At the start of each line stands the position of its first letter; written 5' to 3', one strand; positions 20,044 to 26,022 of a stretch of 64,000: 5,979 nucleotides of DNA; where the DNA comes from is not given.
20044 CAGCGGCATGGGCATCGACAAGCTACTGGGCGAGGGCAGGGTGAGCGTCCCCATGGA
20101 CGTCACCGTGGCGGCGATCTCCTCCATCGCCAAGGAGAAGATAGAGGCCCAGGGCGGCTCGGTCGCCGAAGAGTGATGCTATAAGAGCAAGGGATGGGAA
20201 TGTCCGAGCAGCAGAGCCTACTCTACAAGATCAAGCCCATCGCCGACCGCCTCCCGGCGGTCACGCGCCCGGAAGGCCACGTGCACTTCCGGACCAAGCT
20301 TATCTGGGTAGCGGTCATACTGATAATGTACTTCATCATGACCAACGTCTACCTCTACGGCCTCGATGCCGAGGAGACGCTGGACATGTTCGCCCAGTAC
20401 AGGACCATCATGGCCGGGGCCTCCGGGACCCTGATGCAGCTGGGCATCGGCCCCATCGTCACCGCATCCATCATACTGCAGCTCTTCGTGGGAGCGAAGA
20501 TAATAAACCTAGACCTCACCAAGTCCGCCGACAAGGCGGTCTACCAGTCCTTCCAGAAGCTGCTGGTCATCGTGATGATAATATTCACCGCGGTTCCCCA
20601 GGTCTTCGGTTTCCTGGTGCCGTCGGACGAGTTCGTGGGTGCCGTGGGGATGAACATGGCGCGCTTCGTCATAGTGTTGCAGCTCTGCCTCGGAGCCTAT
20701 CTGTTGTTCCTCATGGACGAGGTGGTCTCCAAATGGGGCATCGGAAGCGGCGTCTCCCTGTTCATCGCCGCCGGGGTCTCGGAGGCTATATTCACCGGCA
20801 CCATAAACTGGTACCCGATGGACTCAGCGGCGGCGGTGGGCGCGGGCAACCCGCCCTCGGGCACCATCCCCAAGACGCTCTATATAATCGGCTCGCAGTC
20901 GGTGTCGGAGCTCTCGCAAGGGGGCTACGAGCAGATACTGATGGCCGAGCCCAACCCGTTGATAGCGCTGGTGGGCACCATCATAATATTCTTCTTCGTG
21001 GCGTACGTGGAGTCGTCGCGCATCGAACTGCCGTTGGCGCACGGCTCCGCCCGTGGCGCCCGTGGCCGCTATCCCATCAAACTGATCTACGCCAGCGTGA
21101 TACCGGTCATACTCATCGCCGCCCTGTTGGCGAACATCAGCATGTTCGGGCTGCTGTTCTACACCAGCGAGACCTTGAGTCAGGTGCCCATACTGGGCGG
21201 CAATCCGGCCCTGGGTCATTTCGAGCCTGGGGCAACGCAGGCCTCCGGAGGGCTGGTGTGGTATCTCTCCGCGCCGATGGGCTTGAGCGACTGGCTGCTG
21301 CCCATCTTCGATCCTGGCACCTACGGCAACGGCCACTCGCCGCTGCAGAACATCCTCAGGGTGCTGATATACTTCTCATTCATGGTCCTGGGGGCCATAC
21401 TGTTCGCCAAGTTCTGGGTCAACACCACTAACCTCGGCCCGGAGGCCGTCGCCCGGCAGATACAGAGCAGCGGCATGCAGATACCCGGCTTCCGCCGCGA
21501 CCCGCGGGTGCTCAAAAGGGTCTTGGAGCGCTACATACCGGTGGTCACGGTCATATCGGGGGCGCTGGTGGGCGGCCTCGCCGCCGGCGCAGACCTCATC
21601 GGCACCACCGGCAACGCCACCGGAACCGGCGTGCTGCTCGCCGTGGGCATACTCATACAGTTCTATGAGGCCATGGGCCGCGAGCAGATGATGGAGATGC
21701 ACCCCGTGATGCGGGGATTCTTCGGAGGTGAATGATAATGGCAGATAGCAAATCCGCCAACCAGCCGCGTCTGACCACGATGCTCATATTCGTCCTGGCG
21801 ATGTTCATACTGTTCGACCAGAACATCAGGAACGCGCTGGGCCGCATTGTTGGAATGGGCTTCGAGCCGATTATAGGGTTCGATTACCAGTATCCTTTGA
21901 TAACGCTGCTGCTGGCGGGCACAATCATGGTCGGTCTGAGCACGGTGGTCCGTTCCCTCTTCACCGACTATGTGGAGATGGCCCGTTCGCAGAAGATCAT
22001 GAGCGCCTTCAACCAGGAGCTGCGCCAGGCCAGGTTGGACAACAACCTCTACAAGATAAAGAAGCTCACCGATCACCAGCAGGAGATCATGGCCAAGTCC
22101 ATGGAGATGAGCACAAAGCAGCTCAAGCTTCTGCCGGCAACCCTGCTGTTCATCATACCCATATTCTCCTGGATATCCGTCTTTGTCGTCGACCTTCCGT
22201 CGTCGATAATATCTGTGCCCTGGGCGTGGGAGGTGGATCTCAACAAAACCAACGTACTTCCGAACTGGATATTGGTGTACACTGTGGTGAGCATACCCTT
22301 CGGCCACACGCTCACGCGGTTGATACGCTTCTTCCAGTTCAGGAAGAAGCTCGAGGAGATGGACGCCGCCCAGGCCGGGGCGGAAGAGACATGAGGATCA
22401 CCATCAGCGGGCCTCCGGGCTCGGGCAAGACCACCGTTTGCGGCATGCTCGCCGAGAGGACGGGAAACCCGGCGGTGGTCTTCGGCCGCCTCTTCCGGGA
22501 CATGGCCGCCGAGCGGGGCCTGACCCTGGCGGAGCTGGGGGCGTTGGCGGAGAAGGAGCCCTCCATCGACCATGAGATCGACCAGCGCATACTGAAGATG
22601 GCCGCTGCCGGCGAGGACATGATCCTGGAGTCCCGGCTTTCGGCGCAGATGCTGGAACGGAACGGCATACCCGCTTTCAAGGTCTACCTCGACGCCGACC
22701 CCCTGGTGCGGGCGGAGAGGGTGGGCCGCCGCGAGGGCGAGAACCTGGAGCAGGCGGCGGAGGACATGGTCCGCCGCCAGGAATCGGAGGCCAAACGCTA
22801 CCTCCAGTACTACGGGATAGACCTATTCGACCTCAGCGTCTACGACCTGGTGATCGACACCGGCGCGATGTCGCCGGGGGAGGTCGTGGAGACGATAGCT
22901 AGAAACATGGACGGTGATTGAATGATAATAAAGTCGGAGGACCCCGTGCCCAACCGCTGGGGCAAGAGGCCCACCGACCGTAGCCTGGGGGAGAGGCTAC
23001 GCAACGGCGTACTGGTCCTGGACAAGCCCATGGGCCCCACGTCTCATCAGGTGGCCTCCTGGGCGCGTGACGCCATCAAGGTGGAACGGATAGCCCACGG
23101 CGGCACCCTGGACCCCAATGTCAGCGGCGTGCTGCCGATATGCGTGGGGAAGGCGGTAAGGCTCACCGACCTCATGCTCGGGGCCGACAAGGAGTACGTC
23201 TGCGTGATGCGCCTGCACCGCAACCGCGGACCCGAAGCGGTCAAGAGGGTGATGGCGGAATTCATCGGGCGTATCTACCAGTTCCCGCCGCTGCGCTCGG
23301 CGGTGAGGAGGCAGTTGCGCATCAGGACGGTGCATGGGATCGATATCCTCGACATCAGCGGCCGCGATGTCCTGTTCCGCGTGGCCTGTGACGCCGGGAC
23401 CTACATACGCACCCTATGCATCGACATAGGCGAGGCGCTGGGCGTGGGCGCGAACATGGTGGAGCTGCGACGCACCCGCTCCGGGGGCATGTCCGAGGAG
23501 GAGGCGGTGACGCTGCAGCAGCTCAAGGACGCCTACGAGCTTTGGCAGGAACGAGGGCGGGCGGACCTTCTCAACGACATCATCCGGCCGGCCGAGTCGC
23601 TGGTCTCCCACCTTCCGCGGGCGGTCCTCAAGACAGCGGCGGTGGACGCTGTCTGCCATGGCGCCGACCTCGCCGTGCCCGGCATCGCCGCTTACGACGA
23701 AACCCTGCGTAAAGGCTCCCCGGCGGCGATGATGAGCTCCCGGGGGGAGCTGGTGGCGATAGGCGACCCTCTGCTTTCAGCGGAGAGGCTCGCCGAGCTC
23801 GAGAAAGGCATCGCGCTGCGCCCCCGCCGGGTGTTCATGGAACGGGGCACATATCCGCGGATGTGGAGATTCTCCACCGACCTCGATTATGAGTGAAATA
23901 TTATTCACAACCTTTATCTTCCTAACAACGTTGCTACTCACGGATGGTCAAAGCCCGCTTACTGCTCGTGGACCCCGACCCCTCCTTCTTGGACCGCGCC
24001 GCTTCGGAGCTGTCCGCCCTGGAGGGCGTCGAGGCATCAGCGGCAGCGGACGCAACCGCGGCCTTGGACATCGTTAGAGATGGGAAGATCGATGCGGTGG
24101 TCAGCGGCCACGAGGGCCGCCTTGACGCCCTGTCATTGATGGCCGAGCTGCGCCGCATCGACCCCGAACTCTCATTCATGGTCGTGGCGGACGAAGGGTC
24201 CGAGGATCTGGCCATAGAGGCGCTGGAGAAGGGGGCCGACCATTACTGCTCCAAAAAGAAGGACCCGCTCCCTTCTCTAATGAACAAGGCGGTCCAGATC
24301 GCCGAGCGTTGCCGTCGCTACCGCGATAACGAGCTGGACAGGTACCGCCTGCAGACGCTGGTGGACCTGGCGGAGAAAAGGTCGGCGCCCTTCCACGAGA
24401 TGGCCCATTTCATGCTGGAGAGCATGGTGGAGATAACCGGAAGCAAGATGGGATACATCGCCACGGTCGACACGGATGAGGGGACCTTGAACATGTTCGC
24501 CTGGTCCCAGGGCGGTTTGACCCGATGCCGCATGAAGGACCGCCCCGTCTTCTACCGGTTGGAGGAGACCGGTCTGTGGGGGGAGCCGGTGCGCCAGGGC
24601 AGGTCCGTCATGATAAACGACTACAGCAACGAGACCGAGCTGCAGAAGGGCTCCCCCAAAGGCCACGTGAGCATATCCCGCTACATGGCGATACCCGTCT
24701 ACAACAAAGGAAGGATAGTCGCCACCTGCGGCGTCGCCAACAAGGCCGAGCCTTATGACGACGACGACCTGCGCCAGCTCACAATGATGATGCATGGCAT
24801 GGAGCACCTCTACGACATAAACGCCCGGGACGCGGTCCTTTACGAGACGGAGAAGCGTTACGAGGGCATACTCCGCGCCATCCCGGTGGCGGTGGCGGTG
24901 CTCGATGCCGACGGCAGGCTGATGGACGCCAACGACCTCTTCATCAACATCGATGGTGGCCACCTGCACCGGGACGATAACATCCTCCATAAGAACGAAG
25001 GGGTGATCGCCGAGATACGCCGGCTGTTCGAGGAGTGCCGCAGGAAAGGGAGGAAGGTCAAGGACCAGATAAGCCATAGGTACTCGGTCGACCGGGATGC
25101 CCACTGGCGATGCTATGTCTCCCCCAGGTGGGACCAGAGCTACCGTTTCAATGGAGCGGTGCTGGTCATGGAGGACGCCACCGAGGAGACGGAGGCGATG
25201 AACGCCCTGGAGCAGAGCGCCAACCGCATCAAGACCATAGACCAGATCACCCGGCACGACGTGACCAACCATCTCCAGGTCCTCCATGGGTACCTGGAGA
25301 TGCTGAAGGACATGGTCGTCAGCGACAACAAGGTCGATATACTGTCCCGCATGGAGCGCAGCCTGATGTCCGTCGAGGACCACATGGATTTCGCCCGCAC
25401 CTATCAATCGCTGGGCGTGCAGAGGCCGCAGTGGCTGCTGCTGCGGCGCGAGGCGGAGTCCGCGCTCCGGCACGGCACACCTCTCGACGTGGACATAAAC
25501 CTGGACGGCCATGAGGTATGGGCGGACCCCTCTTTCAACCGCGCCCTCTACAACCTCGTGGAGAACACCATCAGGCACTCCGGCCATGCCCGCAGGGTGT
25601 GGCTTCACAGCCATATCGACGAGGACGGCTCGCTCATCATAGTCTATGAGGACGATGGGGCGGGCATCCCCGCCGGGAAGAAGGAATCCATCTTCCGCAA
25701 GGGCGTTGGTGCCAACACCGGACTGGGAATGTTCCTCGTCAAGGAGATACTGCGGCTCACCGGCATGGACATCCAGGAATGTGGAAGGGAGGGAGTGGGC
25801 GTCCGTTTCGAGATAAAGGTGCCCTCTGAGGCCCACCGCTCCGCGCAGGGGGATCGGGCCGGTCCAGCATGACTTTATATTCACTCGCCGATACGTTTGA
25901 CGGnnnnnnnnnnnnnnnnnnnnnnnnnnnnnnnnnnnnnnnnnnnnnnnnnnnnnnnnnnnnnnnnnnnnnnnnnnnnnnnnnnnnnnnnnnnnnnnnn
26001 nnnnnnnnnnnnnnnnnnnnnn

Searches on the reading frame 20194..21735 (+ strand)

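Call 77: search_protein_families(library=ncbifam, proteins=[window:20194-21735:+], max_evalue=1e-8)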
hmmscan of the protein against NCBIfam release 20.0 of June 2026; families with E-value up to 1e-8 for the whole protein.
window:20194-21735:+ (513 aa): 2 families
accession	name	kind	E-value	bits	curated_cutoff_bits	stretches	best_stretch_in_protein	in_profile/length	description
NF006341.0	PRK08568.1-5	equivalog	6.7e-105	352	300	1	9-511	3-463/464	preprotein translocase subunit SecY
TIGR00967.1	3a0501s007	equivalog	2.4e-80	270.5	253.6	1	33-500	1-411/414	preprotein translocase subunit SecY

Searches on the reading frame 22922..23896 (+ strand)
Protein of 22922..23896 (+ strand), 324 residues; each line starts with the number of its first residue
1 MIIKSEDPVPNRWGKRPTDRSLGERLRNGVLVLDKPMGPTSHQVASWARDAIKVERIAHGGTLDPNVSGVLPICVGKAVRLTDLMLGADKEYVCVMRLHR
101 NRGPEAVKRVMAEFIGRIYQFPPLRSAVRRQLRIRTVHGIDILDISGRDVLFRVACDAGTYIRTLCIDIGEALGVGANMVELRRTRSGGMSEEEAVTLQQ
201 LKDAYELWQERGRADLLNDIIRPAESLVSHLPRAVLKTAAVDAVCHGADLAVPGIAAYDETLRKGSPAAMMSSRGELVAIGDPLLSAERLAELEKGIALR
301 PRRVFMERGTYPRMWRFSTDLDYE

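Call 77: search_protein_families(library=ncbifam, proteins=[window:22922-23896:+], max_evalue=1e-8)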
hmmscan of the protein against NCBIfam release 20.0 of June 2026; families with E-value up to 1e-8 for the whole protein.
window:22922-23896:+ (324 aa): 4 families
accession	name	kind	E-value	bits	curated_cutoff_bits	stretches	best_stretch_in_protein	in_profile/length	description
NF003280.0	PRK04270.1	equivalog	1.6e-124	414.9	242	1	2-316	5-319/323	RNA-guided pseudouridylation complex pseudouridine synthase subunit Cbf5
TIGR00425.1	CBF5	equivalog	1.2e-122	409.1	238.15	1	2-316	8-322/322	RNA-guided pseudouridylation complex pseudouridine synthase subunit Cbf5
TIGR00431.1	TruB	equivalog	3.2e-36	125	151.45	2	28-98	2-72/210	tRNA pseudouridine(55) synthase TruB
TIGR03684.1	arCOG00985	hypoth_equivalog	3e-09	36.9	120.6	1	232-300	73-142/154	arCOG04150 universal archaeal PUA-domain protein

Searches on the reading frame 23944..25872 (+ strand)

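Call 77: search_protein_families(library=ncbifam, proteins=[window:23944-25872:+], max_evalue=1e-8)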
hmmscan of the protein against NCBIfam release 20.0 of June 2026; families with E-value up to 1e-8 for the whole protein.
window:23944-25872:+ (642 aa): 8 families
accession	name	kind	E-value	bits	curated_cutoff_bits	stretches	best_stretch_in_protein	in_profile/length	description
NF008468.0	PRK11360.1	equivalog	1.8e-16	59.6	646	1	292-631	256-611/616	two-component system sensor histidine kinase AtoS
NF046020.1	HisKinCckABruc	equivalog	4.9e-12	44.5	1000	0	298-447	340-498/868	cell cycle histidine kinase CckA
NF046044.1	PnpS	equivalog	4.6e-11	42.4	400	0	531-627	286-390/390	two-component system histidine kinase PnpS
NF008298.1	PRK11086.1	subfamily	8.9e-10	37.6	520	1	535-631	428-528/529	DcuS/MalK family sensor histidine kinase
NF007898.0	PRK10604.1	equivalog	1.1e-09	38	478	1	427-631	211-426/433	two-component system sensor histidine kinase RstB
NF041880.1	EPS_EpsF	equivalog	1.2e-09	37.2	900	1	297-627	137-492/492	response regulator EpsF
NF007793.0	PRK10490.1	equivalog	1.5e-09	36.4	1123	1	435-630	670-884/895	two-component system sensor histidine kinase KdpD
TIGR02966.1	phoR_proteo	equivalog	2.7e-09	36.5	334.2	0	303-623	5-330/333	phosphate regulon sensor histidine kinase PhoR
